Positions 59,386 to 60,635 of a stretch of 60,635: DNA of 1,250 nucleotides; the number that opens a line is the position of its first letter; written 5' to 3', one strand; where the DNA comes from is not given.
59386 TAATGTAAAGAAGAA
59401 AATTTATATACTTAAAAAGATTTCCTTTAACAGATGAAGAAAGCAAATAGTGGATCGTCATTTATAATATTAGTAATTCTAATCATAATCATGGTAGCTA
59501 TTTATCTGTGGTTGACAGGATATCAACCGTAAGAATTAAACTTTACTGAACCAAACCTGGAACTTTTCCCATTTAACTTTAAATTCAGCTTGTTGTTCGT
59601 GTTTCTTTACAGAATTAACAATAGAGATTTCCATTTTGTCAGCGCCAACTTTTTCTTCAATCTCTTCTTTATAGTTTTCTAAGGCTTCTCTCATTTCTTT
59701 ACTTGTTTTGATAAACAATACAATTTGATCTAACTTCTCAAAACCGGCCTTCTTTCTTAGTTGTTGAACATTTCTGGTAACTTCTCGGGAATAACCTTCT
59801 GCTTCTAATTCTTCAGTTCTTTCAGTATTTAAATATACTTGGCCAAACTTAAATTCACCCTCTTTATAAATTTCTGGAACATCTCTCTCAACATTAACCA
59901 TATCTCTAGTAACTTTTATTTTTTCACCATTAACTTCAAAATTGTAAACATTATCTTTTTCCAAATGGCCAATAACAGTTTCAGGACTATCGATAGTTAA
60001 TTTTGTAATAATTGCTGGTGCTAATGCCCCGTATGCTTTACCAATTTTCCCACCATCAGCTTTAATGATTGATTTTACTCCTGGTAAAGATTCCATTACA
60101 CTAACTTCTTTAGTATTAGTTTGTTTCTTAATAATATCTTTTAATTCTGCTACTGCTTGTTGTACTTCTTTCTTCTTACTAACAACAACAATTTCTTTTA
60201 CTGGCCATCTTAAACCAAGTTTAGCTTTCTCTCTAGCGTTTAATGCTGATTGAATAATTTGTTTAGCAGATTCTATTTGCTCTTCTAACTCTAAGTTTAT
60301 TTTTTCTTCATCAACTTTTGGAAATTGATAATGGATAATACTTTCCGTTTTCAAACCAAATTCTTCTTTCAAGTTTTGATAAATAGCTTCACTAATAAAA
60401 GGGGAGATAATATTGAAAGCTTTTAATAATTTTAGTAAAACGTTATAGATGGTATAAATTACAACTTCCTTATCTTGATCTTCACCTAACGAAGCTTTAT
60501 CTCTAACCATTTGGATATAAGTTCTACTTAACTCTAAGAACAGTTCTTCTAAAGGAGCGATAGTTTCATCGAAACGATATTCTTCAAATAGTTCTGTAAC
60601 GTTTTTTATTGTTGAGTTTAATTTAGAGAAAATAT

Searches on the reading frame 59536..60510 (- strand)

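Call 63: search_protein_families(library=pfam, proteins=[window:59536-60510:-], max_evalue=0.0001)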
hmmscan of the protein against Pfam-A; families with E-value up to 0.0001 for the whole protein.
window:59536-60510:- (324 aa): 2 families
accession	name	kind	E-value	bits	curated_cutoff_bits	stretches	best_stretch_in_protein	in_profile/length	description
PF19302.4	DUF5915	-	9.4e-26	91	27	1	124-313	1-184/195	Domain of unknown function (DUF5915)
PF08264.19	Anticodon_1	-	9.7e-15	55.2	25.1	1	10-106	55-146/148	Anticodon-binding domain of tRNA ligase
